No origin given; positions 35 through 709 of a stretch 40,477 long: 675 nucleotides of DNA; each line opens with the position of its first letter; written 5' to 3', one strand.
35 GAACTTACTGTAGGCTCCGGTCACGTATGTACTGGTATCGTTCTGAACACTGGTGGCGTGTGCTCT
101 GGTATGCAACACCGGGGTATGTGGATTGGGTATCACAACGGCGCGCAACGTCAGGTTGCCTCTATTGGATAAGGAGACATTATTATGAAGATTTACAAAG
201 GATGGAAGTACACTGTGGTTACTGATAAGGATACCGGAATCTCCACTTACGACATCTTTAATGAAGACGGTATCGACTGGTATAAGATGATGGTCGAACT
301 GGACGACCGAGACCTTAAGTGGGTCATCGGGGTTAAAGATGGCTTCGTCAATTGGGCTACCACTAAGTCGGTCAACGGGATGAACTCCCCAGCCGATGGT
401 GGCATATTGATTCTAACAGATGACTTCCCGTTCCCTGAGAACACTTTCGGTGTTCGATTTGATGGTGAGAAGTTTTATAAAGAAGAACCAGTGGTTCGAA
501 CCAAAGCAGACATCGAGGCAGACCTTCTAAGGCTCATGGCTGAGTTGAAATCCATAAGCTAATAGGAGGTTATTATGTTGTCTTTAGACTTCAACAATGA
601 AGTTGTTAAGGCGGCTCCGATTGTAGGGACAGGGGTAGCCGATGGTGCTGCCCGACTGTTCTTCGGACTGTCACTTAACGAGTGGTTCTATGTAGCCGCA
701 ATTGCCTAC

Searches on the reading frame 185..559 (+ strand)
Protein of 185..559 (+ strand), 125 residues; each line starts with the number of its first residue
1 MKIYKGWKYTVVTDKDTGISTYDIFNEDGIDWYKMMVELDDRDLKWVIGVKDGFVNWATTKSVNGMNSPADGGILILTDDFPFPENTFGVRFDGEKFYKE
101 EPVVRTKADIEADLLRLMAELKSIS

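Call 13: search_protein_families(library=pfam, proteins=[window:185-559:+], max_evalue=10)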
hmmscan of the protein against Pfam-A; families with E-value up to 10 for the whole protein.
window:185-559:+ (125 aa): 1 family
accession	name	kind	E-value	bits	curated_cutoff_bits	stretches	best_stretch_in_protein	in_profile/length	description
PF19499.4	DUF6034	-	0.094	12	27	1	88-122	101-135/481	Family of unknown function (DUF6034)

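Call 14: search_protein_families(library=phrogs, proteins=[window:185-559:+], max_evalue=0.01)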
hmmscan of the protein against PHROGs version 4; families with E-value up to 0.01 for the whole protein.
window:185-559:+ (125 aa): 1 family
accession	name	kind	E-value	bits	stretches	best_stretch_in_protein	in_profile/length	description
phrog_136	-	tail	2.9e-06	28.5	1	2-122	3-126/178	tail fiber assembly protein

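Call 18: search_dna_similar(query=window:185-559:+, collection=phages, mode=protein, max_rows=60, max_evalue=0.001)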
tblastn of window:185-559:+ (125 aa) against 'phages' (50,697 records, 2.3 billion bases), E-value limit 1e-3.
Records with a match: 63; places in all: 63; records where one place covers at least 80% of the query: 56.
Best place of each record, by identity: 90-95% 1; <60% 62.
By first word of the organism name: Klebsiella 28; Escherichia 17; Erwinia 10; Pantoea 3; Serratia 2; Citrobacter 1; Yersinia 1; Salmonella 1.
By host as written in the record: Klebsiella pneumoniae 18; Escherichia coli 12; Erwinia pyrifoliae 6; - 5; Klebsiella pneumoniae subsp. pneumoniae 2; Erwinia amylovora DSM17948 2; Pantoea deleyi 2; Escherichia coli HY05C 2; and 14 more.
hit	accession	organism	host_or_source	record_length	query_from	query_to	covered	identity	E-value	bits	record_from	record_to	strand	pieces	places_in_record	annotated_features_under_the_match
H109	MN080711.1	Escherichia phage vB_Eco_D226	Escherichia coli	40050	1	125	100%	93.6%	4e-73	241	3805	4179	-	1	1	hypothetical protein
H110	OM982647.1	Escherichia phage ST2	Escherichia coli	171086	1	124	99%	47.2%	1e-27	110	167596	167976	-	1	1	hypothetical protein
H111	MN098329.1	Serratia phage Pila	Serratia marcescens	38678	1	125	100%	45.7%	4e-24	100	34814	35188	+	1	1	hypothetical protein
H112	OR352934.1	Escherichia phage AV103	Escherichia coli ESBL053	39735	1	125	100%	44.9%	3e-24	101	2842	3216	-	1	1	hypothetical protein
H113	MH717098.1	Escherichia phage N30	Escherichia coli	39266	1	124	99%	43.7%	1e-23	100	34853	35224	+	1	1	hypothetical protein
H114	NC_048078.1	Escherichia phage N30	Escherichia coli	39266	1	124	99%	43.7%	1e-23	100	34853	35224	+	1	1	hypothetical protein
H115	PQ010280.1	Escherichia phage vB_EcoM_CQ615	Escherichia coli ETEC O6:K15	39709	1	124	99%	43.7%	3e-23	99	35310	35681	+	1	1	hypothetical protein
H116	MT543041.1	Serratia phage vB_SmaP-UFV01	Serratia sp.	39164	1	124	99%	42.9%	7e-24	100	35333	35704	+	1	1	hypothetical protein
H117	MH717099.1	Escherichia phage C5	Escherichia coli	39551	1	124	99%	42.9%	2e-23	99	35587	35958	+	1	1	hypothetical protein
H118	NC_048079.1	Escherichia phage C5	Escherichia coli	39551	1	124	99%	42.9%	2e-23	99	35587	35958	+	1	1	hypothetical protein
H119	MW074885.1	Escherichia phage JB01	Escherichia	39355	1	124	99%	42.9%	4e-23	98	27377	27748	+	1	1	hypothetical protein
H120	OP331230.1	Escherichia phage 04922B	Escherichia coli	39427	1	124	99%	42.1%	2e-22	97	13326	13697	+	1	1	hypothetical protein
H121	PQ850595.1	Escherichia phage AnnaIndermaur_Bas104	Escherichia coli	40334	1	124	99%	42.1%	3e-22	96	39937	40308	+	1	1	hypothetical protein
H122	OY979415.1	Klebsiella phage vB_Kpn_K19PH14C4P1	-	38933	1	124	99%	41.1%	8e-18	83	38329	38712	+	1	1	tail fiber assembly protein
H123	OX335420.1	Klebsiella phage mtp15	Sewage and Seine river water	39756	1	124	99%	40.3%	7e-17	81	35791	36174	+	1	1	record has no annotation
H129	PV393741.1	Pantoea phage Bubbas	Pantoea ananatis 97-1R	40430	1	124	99%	39.4%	1e-18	86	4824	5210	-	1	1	hypothetical protein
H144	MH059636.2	Erwinia phage Cronus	Erwinia amylovora DSM17948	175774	1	123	98%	36.4%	5e-15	75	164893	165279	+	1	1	hypothetical protein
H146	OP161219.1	Yersinia phage vB_YenP_WW2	Yersinia enterocolitica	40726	1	125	100%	35.4%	2e-13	71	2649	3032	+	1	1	hypothetical protein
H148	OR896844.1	Klebsiella phage PoeticCupcake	Klebsiella pneumoniae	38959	2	124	98%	35.5%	2e-7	53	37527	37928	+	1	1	tail fiber assembly protein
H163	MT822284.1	Erwinia phage pEp_SNUABM_03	Erwinia pyrifoliae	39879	29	124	77%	43.1%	1e-17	82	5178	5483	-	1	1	hypothetical protein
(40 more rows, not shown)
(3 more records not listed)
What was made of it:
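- Homologues in phages KPP-5, HZP2, VAC1, VR4605 and Emp27 are labelled as (putative) ssDNA-binding protein (call 18).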

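Call 20: find_homologous_proteins(query=window:185-559:+, max_evalue=0.001)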
Query window:185-559:+ (125 aa): 3 proteins with E <= 0.001 among 11 candidates.
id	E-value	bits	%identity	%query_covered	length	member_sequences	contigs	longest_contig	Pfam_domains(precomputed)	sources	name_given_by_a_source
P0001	3.2e-78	278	99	100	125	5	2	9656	-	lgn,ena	-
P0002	7.1e-68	244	85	100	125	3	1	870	-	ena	-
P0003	2.2e-59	217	76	99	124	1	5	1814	-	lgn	-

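Call 22: find_encoding_contigs(protein=P0001, flank=10000, max_places=6)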
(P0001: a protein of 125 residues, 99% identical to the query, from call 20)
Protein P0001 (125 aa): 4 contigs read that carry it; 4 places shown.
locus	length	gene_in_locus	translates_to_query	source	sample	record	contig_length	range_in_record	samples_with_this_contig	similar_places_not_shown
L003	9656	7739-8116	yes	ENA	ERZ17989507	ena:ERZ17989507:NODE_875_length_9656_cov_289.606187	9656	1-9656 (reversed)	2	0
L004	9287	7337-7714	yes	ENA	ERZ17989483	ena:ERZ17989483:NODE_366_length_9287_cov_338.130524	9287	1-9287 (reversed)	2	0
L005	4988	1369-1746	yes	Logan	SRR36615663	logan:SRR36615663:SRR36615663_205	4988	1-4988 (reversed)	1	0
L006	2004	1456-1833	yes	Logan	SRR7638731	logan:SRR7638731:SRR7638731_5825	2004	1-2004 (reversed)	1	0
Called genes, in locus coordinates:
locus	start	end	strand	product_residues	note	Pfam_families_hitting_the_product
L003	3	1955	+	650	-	?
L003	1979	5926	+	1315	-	PF01464:SLT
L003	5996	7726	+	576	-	PF03906:Phage_T7_tail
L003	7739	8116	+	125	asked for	-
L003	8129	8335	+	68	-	PF10746:Phage_holin_2_2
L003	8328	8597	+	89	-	PF11123:DNA_Packaging_2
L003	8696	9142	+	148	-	PF03245:Phage_lysis (weak)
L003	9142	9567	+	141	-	PF02945:Endonuclease_7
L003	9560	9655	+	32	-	?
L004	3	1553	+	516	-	?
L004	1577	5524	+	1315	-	PF01464:SLT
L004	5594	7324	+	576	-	PF03906:Phage_T7_tail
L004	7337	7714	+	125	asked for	-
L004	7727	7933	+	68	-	PF10746:Phage_holin_2_2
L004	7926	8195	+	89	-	PF11123:DNA_Packaging_2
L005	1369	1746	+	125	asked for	-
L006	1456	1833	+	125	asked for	-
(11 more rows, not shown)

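Call 28: search_solved_structures(query=window:185-559:+, max_evalue=10, show_alignments=2)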
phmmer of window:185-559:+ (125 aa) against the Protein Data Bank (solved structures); distinct sequences matched with E-value up to 10: 14.
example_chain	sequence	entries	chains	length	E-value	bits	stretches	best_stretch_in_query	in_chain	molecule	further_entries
3cka_A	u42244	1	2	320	0.0015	21.8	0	8-51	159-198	Outer surface protein A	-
3eex_A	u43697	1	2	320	0.0049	20.1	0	11-51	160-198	Outer Surface Protein A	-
5ys7_A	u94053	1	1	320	0.0078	19.4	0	7-51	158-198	Outer Surface Protein A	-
9d01_A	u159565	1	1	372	0.22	14.7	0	100-123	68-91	a-iTHR-201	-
2gw4_B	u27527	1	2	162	0.27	14.4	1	70-108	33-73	Kaede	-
2gw3_A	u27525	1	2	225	0.45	13.7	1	70-108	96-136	Kaede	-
9bj0_A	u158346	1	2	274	0.72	13.1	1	52-80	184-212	Intracellular growth attenuator protein igaA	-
9biy_A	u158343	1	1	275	0.72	13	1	52-80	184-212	Intracellular growth attenuator protein igaA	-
7d0j_7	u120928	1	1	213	1.1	12.5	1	30-91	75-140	Chlorophyll a-b binding protein, chloroplastic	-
7bgi_7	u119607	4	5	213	1.1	12.4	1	30-91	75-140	Chlorophyll a-b binding protein, chloroplastic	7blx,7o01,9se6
6jo5_7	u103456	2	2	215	1.1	12.4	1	30-91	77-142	Chlorophyll a-b binding protein, chloroplastic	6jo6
8h2u_7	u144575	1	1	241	1.4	12.1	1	31-91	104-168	Chlorophyll a-b binding protein, chloroplastic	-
6ijj_7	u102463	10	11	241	1.5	12.1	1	31-91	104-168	Lhca7 | Chlorophyll a-b binding protein, chloroplastic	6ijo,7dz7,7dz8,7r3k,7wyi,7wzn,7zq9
9gls_AAA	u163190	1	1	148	1.7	11.9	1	51-117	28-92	Ubiquitin-conjugating enzyme E2 D2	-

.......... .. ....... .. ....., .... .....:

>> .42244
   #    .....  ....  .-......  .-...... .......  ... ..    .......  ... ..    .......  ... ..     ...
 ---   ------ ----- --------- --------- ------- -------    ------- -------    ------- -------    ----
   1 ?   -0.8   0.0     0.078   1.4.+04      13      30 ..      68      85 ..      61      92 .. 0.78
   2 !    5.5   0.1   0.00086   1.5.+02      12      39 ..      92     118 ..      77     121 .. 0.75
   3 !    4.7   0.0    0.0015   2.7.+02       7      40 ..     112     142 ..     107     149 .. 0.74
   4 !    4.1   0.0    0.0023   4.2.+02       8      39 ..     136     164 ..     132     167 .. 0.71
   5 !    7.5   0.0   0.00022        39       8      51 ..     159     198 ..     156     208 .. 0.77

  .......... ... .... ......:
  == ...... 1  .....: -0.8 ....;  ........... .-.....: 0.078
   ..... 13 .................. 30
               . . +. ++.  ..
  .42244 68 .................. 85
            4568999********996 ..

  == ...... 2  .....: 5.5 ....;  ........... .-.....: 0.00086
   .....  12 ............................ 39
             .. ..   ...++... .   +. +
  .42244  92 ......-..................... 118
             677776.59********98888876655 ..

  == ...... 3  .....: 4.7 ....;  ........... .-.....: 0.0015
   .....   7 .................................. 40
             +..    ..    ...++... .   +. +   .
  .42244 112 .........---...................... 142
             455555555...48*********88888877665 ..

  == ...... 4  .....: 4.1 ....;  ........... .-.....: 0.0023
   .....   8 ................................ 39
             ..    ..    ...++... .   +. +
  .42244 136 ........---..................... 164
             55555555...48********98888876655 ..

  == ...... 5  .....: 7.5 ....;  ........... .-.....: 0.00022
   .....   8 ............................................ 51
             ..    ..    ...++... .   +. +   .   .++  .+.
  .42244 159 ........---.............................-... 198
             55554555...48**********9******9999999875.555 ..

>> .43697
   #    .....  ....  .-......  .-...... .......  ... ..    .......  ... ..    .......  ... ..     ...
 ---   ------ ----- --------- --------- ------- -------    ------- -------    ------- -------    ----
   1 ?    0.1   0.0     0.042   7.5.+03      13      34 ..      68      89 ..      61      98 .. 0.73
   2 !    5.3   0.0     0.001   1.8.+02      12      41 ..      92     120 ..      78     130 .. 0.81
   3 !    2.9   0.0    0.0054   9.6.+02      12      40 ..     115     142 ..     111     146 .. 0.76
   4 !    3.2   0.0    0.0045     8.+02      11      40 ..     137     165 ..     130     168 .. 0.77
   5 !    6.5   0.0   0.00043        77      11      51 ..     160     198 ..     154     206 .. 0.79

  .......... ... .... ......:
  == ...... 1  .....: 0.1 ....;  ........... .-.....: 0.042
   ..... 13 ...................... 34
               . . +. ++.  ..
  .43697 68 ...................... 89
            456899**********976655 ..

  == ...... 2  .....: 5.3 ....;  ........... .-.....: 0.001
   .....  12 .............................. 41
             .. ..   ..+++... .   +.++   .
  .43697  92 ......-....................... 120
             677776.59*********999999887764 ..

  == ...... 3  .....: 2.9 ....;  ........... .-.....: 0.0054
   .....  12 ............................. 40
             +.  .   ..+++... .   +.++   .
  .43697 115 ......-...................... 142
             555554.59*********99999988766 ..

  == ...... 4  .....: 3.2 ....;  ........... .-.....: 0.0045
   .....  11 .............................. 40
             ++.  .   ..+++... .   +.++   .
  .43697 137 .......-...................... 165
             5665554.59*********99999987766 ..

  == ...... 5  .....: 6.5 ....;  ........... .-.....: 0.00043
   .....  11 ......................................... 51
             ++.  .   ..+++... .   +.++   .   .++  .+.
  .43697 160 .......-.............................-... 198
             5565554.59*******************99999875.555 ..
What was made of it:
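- Tried and rejected: phmmer of the 125-aa ORF against the PDB gave only spurious OspA repeat hits (call 28).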

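Call 29: search_protein_families(library=ncbifam, proteins=[window:185-559:+], max_evalue=1)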
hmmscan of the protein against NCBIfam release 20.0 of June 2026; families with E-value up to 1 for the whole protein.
window:185-559:+ (125 aa): 0 families
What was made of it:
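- No curated Pfam or NCBIfam family matches (calls 13, 29).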

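Call 37: get_annotated_region(hit=H110, flank=5000)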
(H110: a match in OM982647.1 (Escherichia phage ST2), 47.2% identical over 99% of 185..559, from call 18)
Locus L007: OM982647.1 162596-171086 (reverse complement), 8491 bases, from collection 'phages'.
description: Escherichia phage ST2, partial genome.
organism: Escherichia phage ST2 (NCBI taxid 2006925)
taxonomy: Viruses; Duplodnaviria; Heunggongvirae; Uroviricota; Caudoviricetes; Guernseyvirinae; Kagunavirus
host: Escherichia coli; source: -; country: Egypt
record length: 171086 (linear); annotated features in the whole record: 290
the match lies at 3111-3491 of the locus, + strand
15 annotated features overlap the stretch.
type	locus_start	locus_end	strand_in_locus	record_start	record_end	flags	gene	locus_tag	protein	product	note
CDS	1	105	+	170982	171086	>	-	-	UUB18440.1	hypothetical protein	rasttk_feature_creation_tool=/opt/patric-common/ runtime/bin/phanotate version ...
CDS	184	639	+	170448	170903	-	-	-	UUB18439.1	endolysin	rasttk_feature_creation_tool=/opt/patric-common/ runtime/bin/phanotate version ...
CDS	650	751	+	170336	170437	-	-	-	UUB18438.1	hypothetical protein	rasttk_feature_creation_tool=/opt/patric-common/ runtime/bin/phanotate version ...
CDS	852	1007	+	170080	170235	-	-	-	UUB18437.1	hypothetical protein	rasttk_feature_creation_tool=/opt/patric-common/ runtime/bin/phanotate version ...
CDS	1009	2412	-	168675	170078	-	-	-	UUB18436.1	peptidoglycan lytic exotransglycosylase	rasttk_feature_creation_tool=/opt/patric-common/ runtime/bin/phanotate version ...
CDS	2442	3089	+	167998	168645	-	-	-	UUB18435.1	hypothetical protein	rasttk_feature_creation_tool=/opt/patric-common/ runtime/bin/phanotate version ...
CDS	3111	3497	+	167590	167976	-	-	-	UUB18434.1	hypothetical protein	rasttk_feature_creation_tool=/opt/patric-common/ runtime/bin/phanotate version ...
CDS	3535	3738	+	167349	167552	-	-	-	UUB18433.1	class II holin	rasttk_feature_creation_tool=/opt/patric-common/ runtime/bin/phanotate version ...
CDS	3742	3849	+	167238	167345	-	-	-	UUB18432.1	terminase small subunit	rasttk_feature_creation_tool=/opt/patric-common/ runtime/bin/phanotate version ...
CDS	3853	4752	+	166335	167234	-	-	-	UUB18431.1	hypothetical protein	rasttk_feature_creation_tool=/opt/patric-common/ runtime/bin/phanotate version ...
CDS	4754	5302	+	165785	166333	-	-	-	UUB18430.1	hypothetical protein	rasttk_feature_creation_tool=/opt/patric-common/ runtime/bin/phanotate version ...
CDS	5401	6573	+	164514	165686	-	-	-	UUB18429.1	recombination protein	rasttk_feature_creation_tool=/opt/patric-common/ runtime/bin/phanotate version ...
CDS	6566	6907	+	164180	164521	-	-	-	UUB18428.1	hypothetical protein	rasttk_feature_creation_tool=/opt/patric-common/ runtime/bin/phanotate version ...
CDS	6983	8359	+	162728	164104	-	-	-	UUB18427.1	DNA primase/helicase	rasttk_feature_creation_tool=/opt/patric-common/ runtime/bin/phanotate version ...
CDS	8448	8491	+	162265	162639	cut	-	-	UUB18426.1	hypothetical protein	rasttk_feature_creation_tool=/opt/patric-common/ runtime/bin/phanotate version ...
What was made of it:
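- Tried and rejected: It was rejected because that record contains a T7-like gene block and looks like a mixed assembly (call 37).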

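Call 38: get_annotated_region(hit=H144, flank=5000)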
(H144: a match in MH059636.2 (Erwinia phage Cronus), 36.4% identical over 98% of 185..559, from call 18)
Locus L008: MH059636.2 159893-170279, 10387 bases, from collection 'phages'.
description: Erwinia phage Cronus, complete genome.
organism: Erwinia phage Cronus (NCBI taxid 2163633)
taxonomy: Viruses; Duplodnaviria; Heunggongvirae; Uroviricota; Caudoviricetes; Straboviridae; Tevenvirinae; Roskildevirus; Roskildevirus cronus
host: Erwinia amylovora DSM17948; source: organic waste; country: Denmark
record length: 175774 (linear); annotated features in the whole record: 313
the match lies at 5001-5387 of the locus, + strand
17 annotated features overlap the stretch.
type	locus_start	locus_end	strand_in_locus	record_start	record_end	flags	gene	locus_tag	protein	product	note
CDS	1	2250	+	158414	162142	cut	-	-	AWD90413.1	long tail fiber proximal subunit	-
CDS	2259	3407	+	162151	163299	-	-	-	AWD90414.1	putative tail fiber protein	-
CDS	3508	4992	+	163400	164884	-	-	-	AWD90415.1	tail fiber protein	tail fiber protein (long tail fiber)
CDS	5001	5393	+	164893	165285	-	-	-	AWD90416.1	hypothetical protein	-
CDS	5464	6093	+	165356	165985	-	-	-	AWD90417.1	holin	-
CDS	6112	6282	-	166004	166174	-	-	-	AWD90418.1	hypothetical protein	-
CDS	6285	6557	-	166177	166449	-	-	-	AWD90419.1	anti-sigma factor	-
CDS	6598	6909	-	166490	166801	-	-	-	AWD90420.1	hypothetical protein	-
CDS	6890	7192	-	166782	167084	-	-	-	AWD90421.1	hypothetical protein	-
CDS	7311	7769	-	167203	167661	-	-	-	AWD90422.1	hypothetical protein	-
CDS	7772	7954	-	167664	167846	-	-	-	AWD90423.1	hypothetical protein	-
CDS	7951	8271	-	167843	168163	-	-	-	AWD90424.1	hypothetical protein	-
CDS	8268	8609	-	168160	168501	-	-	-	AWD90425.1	hypothetical protein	-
CDS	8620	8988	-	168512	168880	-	-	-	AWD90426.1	hypothetical protein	-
CDS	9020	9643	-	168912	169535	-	-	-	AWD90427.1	transcription factor MotA, activation domain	-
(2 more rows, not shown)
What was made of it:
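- It occupies the gp38 slot in the T4-like phage Cronus (call 38).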

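Call 41: get_annotated_region(hit=H111, flank=2500)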
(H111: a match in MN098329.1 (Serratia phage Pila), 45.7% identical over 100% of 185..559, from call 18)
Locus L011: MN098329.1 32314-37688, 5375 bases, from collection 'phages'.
description: Serratia phage Pila, complete genome.
organism: Serratia phage Pila (NCBI taxid 2650875)
taxonomy: Viruses; Duplodnaviria; Heunggongvirae; Uroviricota; Caudoviricetes; Autographiviridae; Studiervirinae; Teseptimavirus
host: Serratia marcescens; source: wastewater treatment plant; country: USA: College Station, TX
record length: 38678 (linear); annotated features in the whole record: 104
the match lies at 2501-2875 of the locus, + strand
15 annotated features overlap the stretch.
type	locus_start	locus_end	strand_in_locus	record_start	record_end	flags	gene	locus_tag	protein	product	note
CDS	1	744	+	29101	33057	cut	-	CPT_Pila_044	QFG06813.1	internal virion protein D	Canonical Phages: Blastp E= 0 to T7 p51; SwissProt: Blastp E= 0 to T7gp16 calls this a peptidoglycan transglycosylase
regulatory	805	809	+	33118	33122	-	-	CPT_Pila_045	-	ribosome_binding_site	CPT_Pila_045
CDS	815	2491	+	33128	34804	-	-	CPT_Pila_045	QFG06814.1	tail fiber protein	Canonical Phages: Blastp E= 3.51358e-174 to T7p52; SwissProt: Blastp E= 1.03861e-171 to T7gp17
regulatory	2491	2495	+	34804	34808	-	-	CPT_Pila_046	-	ribosome_binding_site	CPT_Pila_046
CDS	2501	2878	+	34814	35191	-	-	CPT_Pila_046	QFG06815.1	hypothetical protein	-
regulatory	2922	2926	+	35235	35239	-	-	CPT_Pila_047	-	ribosome_binding_site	CPT_Pila_047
CDS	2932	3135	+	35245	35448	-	-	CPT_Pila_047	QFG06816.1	holin class II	Canonical Phages: Blastp E= 5.31288e-42 to T7p53; SwissProt: Blastp E= 1.57048e-39 to T7gp17.5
regulatory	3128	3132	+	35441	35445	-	-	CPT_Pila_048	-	ribosome_binding_site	CPT_Pila_048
CDS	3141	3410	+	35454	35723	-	-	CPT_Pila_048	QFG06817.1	terminase small subunit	Canonical Phages: Blastp E= 3.7283e-59 to T7p54; SwissProt: Blastp E= 1.10208e-56 to T7gp18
regulatory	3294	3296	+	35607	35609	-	-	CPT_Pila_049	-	ribosome_binding_site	CPT_Pila_049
CDS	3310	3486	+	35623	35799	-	-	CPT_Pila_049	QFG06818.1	hypothetical protein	-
regulatory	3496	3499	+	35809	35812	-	-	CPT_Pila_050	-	ribosome_binding_site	CPT_Pila_050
CDS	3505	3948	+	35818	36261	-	-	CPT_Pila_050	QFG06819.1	i-spanin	Canonical Phages: Blastp E= 3.51396e-95 to T7p55; SwissProt: Blastp E= 1.73767e-92 to T7 18.5; Candidate ISPs and OSPs: ...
regulatory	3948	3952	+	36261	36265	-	-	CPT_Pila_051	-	ribosome_binding_site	CPT_Pila_051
CDS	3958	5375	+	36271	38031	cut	-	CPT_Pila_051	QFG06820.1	terminase large subunit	SwissProt: Blastp E=0 to T7 gp19; Canonical Phages: Blastp E=0 to T7p57 calls it a capsid maturation protein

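Call 42: get_annotated_region(hit=H122, flank=2500)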
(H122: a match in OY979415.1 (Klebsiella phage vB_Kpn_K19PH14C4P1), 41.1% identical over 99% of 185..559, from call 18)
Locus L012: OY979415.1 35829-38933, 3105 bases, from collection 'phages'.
description: Klebsiella phage vB_Kpn_K19PH14C4P1 genome assembly, chromosome: K19PH14C4P1_assembly.
organism: Klebsiella phage vB_Kpn_K19PH14C4P1 (NCBI taxid 3071650)
taxonomy: Viruses; Duplodnaviria; Heunggongvirae; Uroviricota; Caudoviricetes; Autographiviridae; Studiervirinae; Teetrevirus
host: -; source: -; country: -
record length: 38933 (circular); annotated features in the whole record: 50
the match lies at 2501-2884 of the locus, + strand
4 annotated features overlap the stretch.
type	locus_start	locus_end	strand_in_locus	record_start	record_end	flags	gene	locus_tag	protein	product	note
CDS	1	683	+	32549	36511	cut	-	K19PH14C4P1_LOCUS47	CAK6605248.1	internal virion protein with endolysin domain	source:genemarks_glimmer_phanotate_prodigal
CDS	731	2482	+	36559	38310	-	-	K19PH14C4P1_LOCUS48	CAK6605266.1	tail fiber protein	source:genemarks_glimmer_phanotate_prodigal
CDS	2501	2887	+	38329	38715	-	-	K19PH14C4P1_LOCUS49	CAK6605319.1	tail fiber assembly protein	source:genemarks_glimmer_phanotate_prodigal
CDS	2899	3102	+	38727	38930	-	-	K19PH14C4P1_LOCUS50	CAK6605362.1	holin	source:genemarks_glimmer_phanotate_prodigal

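Call 43: get_annotated_region(hit=H129, flank=2500)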
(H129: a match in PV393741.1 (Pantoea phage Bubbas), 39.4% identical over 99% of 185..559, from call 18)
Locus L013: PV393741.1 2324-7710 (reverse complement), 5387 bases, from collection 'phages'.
description: Pantoea phage Bubbas, complete genome.
organism: Pantoea phage Bubbas (NCBI taxid 3412880)
taxonomy: Viruses; Duplodnaviria; Heunggongvirae; Uroviricota; Caudoviricetes; Autographiviridae
host: Pantoea ananatis 97-1R; source: waste water; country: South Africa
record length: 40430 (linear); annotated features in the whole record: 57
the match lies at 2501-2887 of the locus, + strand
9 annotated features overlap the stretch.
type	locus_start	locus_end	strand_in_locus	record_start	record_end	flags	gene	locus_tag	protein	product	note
CDS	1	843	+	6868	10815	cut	-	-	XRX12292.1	internal virion protein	with endolysin domain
CDS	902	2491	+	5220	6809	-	-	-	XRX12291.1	tail fiber protein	-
CDS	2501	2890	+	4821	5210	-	-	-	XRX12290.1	hypothetical protein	-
CDS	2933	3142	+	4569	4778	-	-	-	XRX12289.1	holin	-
CDS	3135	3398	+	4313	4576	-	-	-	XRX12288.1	terminase small subunit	-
CDS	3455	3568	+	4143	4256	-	-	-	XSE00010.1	hypothetical protein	-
CDS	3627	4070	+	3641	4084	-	-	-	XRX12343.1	Rz-like spanin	-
CDS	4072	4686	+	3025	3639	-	-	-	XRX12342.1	hypothetical protein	-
CDS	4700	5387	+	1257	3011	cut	-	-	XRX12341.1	terminase large subunit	-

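Call 44: get_annotated_region(hit=H146, flank=2500)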
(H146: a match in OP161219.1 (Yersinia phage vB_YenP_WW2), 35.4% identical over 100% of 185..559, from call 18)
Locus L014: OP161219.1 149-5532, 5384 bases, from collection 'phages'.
description: Yersinia phage vB_YenP_WW2, complete genome.
organism: Yersinia phage vB_YenP_WW2 (NCBI taxid 2973654)
taxonomy: Viruses; Duplodnaviria; Heunggongvirae; Uroviricota; Caudoviricetes
host: Yersinia enterocolitica; source: -; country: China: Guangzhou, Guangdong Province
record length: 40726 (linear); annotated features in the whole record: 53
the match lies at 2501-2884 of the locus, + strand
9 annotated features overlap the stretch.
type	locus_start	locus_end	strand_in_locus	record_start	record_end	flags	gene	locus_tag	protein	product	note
CDS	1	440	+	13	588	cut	-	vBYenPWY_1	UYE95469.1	tail fiber protein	-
CDS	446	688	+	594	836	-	-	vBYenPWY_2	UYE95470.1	peptidoglycan lytic exotransglycosylase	-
CDS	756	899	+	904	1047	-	-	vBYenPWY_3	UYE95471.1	tail fiber protein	-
CDS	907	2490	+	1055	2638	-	-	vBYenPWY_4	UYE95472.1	tail fiber protein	-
CDS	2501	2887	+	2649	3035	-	-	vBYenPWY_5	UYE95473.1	hypothetical protein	-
CDS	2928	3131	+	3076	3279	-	-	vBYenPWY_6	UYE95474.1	holin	-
CDS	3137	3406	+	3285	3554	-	-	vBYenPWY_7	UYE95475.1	terminase small subunit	-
CDS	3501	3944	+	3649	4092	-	-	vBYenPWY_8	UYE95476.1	Rz-like lysis protein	-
CDS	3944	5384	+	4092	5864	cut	-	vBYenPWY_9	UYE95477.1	terminase large subunit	-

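Call 45: get_annotated_region(hit=H148, flank=2500)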
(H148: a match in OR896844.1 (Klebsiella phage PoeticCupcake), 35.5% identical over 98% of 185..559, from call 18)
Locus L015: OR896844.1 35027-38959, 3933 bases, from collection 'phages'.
description: Klebsiella phage PoeticCupcake, complete genome.
organism: Klebsiella phage PoeticCupcake (NCBI taxid 3098253)
taxonomy: Viruses; Duplodnaviria; Heunggongvirae; Uroviricota; Caudoviricetes; Autographiviridae; Studiervirinae; Teetrevirus
host: Klebsiella pneumoniae; source: wastewater [ENVO:00002001]; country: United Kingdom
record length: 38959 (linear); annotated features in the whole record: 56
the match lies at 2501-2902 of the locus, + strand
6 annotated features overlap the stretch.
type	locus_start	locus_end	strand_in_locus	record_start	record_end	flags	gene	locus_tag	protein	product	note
CDS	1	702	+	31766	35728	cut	-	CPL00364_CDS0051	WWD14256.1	internal virion protein with endolysin domain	-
CDS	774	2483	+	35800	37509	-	-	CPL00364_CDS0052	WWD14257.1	tail fiber protein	-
CDS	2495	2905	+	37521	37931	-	-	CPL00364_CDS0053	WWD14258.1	tail fiber assembly protein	-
CDS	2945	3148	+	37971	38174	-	-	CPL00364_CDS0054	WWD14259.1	holin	-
CDS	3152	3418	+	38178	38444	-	-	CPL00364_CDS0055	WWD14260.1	terminase small subunit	-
misc_feature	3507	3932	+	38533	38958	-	-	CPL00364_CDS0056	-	-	similar to Rz-like spanin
